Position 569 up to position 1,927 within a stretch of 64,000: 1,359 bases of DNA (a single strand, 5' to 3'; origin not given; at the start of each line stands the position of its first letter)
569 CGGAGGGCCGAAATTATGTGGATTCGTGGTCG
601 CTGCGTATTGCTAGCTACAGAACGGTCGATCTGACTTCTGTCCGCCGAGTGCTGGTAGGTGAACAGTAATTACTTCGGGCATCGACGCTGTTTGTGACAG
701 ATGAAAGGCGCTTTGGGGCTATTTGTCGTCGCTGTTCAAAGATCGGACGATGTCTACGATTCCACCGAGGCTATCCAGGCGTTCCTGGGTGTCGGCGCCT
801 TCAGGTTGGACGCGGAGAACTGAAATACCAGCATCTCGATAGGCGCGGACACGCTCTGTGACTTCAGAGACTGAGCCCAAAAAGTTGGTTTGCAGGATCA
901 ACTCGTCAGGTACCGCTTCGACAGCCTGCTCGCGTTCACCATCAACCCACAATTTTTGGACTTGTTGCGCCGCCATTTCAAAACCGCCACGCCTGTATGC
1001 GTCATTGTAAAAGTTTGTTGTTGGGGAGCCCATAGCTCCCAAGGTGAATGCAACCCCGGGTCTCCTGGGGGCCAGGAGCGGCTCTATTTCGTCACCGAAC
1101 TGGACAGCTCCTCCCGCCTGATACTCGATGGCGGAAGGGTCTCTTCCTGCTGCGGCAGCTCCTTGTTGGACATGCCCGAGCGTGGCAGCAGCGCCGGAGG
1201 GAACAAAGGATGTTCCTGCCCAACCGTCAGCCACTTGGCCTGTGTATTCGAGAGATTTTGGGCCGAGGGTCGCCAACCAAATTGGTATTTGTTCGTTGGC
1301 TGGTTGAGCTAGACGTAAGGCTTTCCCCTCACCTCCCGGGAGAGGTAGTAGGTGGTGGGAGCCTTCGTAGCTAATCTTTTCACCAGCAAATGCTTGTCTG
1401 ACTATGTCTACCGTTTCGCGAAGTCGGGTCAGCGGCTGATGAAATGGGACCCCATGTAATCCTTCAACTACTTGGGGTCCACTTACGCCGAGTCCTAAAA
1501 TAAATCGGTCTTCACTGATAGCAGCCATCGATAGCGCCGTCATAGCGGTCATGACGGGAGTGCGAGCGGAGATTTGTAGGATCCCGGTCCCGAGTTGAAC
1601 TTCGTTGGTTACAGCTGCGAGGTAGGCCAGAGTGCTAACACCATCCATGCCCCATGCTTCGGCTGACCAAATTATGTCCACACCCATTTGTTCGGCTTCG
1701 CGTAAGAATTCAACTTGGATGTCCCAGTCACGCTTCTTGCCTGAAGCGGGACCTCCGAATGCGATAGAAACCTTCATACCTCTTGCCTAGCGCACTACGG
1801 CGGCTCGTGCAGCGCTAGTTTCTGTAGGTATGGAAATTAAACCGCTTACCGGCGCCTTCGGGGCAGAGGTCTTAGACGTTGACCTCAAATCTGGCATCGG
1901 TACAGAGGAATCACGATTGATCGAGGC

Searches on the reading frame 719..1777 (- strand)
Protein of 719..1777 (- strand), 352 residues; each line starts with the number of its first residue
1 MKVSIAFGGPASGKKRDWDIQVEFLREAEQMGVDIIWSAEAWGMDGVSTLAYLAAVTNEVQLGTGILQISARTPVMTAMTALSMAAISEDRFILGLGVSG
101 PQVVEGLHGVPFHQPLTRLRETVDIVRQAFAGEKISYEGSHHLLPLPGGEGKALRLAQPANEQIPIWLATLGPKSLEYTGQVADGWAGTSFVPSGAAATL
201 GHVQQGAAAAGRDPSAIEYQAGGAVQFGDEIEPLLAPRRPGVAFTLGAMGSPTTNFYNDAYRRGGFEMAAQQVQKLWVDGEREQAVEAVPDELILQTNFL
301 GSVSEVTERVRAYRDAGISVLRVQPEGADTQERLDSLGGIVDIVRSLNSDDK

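Call 63: find_encoding_contigs(protein=window:719-1777:-, flank=10000, max_places=3)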
Protein window:719-1777:- (352 aa): 22 contigs read that carry it; 3 places shown.
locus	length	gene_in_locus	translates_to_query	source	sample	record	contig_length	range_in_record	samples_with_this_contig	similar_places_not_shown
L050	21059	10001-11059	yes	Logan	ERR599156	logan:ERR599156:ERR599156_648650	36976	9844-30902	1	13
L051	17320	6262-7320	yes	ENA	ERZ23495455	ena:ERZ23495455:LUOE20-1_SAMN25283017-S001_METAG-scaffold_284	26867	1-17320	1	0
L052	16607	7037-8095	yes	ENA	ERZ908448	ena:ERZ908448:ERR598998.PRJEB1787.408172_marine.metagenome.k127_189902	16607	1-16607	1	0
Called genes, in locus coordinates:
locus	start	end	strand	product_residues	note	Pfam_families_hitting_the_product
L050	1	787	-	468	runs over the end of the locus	PF07992:Pyr_redox_2, PF13738:Pyr_redox_3 (weak), PF00070:Pyr_redox, PF02852:Pyr_redox_dim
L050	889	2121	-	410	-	PF00144:Beta-lactamase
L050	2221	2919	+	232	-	PF00300:His_Phos_1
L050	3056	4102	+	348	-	PF26233:NicX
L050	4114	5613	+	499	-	PF00501:AMP-binding, PF13193:AMP-binding_C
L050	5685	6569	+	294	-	PF03446:NAD_binding_2, PF03807:F420_oxidored, PF14833:NAD_binding_11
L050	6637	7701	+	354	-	PF00266:Aminotran_5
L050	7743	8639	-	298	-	PF00378:ECH_1, PF16113:ECH_2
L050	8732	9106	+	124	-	-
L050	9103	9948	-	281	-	PF02668:TauD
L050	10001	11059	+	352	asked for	PF00296:Bac_luciferase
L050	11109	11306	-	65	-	-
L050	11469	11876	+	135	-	PF01641:SelR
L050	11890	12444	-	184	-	PF13411:MerR_1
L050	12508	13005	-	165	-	PF02577:BFN_dom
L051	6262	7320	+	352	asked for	PF00296:Bac_luciferase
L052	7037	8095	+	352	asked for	PF00296:Bac_luciferase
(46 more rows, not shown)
